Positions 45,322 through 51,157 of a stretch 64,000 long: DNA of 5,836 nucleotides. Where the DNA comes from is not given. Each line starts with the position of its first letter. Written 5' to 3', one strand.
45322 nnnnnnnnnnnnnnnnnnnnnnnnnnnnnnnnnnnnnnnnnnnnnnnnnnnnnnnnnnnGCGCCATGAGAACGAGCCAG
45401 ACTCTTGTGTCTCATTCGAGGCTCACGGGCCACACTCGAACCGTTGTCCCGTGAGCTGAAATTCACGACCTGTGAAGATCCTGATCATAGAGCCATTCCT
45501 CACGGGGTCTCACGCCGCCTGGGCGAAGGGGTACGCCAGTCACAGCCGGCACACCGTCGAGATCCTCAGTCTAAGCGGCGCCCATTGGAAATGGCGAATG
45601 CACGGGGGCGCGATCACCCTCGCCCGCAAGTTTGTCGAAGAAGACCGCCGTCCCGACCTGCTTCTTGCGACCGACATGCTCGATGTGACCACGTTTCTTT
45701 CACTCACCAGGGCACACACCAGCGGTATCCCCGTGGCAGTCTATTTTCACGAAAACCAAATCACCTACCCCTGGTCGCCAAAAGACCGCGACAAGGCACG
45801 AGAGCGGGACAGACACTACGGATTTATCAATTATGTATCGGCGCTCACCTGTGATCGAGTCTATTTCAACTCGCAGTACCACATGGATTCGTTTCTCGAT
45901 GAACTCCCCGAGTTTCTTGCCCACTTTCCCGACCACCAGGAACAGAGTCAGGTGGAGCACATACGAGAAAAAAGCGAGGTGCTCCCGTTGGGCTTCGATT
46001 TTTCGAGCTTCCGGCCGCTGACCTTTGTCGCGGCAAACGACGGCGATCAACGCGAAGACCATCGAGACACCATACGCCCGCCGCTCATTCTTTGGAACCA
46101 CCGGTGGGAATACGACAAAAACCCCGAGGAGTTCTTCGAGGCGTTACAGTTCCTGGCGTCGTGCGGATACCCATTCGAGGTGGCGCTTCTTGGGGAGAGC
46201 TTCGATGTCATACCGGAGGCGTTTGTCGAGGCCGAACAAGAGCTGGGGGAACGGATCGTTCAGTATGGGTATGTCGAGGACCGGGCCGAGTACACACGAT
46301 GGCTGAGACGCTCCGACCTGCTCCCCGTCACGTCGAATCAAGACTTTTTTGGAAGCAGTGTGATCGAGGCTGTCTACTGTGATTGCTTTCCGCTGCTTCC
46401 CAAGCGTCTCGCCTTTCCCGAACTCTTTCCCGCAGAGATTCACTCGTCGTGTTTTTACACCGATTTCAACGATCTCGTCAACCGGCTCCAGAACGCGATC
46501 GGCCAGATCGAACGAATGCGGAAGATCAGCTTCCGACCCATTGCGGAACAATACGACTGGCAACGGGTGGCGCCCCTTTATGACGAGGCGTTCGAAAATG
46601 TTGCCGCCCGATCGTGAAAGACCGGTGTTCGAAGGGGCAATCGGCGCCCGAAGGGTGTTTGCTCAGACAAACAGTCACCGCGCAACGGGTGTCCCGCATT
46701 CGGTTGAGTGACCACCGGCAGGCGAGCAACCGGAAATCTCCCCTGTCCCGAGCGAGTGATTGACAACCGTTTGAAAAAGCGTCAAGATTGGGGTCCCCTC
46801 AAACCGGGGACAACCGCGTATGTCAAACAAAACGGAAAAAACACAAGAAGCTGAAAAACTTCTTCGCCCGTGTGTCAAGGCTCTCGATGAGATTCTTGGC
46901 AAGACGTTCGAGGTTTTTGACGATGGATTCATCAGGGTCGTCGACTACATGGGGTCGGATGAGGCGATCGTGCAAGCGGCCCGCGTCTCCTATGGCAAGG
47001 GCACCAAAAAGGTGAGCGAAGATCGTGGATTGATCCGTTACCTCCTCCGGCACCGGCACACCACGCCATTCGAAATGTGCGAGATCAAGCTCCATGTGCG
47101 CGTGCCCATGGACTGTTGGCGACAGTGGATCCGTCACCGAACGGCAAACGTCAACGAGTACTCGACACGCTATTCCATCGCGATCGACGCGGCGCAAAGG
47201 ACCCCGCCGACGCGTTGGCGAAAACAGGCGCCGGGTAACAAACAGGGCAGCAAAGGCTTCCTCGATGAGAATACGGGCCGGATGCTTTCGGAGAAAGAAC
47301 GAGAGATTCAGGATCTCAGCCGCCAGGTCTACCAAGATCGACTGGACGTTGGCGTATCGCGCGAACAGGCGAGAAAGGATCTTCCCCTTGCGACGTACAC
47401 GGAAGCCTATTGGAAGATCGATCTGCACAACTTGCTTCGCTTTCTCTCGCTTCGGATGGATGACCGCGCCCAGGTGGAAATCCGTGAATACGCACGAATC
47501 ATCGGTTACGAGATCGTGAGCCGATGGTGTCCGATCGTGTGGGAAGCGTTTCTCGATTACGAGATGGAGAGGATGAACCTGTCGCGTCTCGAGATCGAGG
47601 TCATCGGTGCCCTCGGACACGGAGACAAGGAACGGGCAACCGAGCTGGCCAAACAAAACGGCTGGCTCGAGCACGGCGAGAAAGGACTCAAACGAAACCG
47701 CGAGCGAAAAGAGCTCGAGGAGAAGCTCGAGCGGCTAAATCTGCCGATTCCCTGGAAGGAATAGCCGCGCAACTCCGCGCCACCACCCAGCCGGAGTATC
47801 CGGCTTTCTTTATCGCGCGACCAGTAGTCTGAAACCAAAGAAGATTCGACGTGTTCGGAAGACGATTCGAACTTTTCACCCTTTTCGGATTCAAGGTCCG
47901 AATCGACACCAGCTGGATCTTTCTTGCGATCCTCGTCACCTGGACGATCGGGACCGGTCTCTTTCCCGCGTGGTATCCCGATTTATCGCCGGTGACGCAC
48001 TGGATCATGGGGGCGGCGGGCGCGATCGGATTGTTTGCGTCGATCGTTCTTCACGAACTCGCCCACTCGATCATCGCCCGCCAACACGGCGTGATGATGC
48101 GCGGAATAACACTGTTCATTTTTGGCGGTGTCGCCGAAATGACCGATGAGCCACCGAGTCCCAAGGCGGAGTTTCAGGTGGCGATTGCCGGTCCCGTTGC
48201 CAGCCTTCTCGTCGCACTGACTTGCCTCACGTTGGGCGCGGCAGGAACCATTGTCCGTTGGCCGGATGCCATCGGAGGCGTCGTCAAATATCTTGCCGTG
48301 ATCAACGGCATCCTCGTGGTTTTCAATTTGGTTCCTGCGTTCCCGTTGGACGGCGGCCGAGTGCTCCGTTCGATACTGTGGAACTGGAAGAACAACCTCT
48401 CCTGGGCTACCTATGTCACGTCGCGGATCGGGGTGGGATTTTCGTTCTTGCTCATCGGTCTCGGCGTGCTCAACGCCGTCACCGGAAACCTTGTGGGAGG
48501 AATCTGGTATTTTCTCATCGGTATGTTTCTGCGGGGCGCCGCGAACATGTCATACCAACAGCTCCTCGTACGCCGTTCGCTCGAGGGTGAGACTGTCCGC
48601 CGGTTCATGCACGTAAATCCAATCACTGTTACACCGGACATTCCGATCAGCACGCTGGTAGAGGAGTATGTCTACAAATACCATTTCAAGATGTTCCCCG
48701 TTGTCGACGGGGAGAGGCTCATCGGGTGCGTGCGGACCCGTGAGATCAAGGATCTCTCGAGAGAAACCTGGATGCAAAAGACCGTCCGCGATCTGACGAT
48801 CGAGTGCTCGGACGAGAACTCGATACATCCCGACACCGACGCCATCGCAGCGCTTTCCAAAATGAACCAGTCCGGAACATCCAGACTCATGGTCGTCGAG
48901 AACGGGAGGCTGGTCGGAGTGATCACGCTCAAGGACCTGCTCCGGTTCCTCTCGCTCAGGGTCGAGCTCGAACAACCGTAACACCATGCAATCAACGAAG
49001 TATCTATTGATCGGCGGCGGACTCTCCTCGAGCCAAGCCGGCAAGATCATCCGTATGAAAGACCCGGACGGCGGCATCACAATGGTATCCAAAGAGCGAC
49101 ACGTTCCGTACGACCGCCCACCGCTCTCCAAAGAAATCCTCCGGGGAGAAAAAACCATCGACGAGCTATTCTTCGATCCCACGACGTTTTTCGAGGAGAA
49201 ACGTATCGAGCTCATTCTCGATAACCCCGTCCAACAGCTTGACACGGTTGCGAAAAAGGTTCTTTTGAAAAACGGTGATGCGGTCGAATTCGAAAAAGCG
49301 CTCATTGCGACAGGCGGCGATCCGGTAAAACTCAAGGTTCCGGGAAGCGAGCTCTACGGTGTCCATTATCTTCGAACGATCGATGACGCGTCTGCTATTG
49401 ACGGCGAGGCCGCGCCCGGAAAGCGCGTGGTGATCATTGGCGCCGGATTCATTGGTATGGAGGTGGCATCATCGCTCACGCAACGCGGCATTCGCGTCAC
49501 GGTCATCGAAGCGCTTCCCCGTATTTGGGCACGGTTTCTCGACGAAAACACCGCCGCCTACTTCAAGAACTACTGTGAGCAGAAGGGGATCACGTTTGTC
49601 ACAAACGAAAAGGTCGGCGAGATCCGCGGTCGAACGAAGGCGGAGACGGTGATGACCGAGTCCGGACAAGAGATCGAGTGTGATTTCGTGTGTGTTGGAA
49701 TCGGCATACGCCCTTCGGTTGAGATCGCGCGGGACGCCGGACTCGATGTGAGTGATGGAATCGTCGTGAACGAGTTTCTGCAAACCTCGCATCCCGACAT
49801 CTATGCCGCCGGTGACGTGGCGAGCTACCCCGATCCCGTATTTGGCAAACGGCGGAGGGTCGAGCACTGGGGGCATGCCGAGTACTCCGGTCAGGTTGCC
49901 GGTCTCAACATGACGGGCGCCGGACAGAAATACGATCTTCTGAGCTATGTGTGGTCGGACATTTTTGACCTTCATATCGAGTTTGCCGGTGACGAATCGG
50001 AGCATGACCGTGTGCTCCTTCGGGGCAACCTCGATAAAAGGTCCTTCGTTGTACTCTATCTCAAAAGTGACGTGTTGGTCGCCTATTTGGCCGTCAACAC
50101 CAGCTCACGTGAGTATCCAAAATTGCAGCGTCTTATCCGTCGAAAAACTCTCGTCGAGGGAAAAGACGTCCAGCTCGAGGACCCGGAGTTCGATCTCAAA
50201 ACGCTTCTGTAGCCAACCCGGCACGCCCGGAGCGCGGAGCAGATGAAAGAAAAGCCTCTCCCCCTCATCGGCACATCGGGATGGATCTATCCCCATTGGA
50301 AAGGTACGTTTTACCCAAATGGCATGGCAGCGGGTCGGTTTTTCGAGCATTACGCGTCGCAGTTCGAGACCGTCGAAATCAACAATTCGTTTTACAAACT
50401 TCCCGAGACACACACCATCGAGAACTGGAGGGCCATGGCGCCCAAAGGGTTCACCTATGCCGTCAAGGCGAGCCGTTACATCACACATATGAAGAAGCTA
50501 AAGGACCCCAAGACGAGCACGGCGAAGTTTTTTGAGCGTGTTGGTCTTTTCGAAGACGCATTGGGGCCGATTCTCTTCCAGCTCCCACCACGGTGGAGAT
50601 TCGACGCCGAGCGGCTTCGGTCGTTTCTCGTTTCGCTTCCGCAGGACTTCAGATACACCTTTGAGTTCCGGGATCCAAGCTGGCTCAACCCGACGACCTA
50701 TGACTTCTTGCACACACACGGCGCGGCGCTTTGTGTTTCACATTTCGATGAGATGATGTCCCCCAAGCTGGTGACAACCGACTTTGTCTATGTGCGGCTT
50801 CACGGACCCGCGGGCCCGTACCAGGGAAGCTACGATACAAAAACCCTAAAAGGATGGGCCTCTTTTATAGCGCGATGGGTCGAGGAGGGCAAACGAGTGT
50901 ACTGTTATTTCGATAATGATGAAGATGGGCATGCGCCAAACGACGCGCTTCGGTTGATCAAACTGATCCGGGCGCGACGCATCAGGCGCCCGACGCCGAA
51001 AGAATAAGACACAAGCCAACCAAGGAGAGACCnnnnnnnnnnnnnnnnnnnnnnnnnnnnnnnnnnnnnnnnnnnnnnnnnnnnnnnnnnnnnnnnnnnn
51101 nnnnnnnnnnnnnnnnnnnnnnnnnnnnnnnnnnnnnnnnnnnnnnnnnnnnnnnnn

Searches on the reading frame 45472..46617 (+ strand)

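Call 28: search_protein_families(library=pfam, proteins=[window:45472-46617:+], max_evalue=0.00001)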
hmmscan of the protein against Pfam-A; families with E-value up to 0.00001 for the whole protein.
window:45472-46617:+ (381 aa): 1 family
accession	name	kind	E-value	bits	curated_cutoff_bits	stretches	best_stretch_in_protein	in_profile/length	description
PF12038.13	QTMAN_N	-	7.8e-61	205.2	25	1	2-174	1-167/168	tRNA-queuosine alpha-mannosyltransferase N-terminal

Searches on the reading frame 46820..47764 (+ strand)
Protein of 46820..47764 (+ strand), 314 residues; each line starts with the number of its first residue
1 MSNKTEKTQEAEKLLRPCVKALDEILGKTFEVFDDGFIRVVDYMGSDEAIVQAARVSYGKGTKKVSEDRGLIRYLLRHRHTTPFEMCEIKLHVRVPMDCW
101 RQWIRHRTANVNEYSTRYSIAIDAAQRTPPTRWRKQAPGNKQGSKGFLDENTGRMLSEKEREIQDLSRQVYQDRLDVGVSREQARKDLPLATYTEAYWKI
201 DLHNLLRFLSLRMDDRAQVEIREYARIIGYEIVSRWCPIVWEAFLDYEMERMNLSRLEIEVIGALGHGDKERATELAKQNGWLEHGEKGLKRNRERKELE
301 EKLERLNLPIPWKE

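Call 28: search_protein_families(library=pfam, proteins=[window:46820-47764:+], max_evalue=0.00001)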
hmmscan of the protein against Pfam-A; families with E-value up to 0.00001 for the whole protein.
window:46820-47764:+ (314 aa): 1 family
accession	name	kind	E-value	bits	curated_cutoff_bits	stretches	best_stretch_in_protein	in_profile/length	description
PF02511.20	Thy1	-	3.2e-50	171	24.8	1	39-238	1-190/191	Thymidylate synthase complementing protein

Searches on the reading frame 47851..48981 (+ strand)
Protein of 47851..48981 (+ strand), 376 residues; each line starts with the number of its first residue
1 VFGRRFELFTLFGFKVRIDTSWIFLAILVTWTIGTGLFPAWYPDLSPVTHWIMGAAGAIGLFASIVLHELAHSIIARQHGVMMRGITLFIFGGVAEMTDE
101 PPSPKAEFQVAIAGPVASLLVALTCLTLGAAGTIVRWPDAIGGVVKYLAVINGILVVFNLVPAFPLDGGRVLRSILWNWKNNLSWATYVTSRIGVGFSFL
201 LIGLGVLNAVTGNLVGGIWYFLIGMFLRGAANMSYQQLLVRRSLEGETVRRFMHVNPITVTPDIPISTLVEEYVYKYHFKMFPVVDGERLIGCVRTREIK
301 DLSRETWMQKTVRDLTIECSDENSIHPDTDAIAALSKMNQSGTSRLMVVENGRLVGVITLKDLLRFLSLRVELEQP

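Call 28: search_protein_families(library=pfam, proteins=[window:47851-48981:+], max_evalue=0.00001)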
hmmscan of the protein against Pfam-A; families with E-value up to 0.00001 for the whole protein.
window:47851-48981:+ (376 aa): 2 families
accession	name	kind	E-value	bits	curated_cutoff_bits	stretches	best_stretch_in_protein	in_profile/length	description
PF02163.28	Peptidase_M50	-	2e-22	80.1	27.2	2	57-130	2-101/221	Peptidase family M50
PF00571.33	CBS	-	2.2e-20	73.2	24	2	324-368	11-56/57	CBS domain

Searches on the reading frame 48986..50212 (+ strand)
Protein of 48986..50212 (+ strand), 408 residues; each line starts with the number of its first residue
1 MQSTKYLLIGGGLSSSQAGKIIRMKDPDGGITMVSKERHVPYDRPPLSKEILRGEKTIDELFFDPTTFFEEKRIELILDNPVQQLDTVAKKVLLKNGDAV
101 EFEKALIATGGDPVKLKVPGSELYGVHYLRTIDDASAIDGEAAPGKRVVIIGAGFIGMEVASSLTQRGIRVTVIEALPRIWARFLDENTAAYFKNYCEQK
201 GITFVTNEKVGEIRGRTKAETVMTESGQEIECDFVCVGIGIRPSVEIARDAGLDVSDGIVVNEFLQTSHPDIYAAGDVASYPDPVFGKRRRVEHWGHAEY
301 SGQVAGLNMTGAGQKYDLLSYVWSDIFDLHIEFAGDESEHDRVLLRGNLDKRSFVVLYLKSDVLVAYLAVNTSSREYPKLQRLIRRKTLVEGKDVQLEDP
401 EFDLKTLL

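Call 28: search_protein_families(library=pfam, proteins=[window:48986-50212:+], max_evalue=0.00001)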
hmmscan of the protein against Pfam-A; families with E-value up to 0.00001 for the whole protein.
window:48986-50212:+ (408 aa): 6 families
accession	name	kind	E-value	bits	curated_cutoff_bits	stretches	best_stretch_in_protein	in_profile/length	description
PF07992.20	Pyr_redox_2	-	2.2e-66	224.7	26.1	1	5-302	2-291/291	Pyridine nucleotide-disulphide oxidoreductase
PF00070.33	Pyr_redox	-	2.7e-21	76.3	22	1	147-222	1-77/82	Pyridine nucleotide-disulphide oxidoreductase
PF14759.12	Reductase_C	-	3.9e-17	62.9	25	1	321-408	1-85/85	Reductase C-terminal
PF13738.12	Pyr_redox_3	-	1.7e-12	47.7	30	1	73-276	95-305/305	Pyridine nucleotide-disulphide oxidoreductase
PF01266.30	DAO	-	7.4e-09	36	27.9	0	147-176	1-30/353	FAD dependent oxidoreductase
PF03486.20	HI0933_like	-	4.5e-07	30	50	0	147-180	2-35/244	HI0933-like protein Rossmann domain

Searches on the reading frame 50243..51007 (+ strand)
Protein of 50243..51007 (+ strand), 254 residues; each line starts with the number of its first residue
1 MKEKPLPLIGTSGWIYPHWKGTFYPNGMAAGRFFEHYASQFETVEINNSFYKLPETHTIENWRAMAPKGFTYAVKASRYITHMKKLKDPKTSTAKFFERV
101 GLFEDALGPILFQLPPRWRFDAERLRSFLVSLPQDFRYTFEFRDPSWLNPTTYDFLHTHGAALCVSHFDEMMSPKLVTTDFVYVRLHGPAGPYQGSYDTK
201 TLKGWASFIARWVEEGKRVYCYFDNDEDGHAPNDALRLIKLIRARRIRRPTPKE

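Call 28: search_protein_families(library=pfam, proteins=[window:50243-51007:+], max_evalue=0.00001)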
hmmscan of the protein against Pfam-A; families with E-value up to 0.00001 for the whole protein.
window:50243-51007:+ (254 aa): 1 family
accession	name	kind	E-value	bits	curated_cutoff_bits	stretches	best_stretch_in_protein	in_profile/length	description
PF01904.24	DUF72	-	3.5e-70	236.9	25.3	1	24-240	1-216/217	Protein of unknown function DUF72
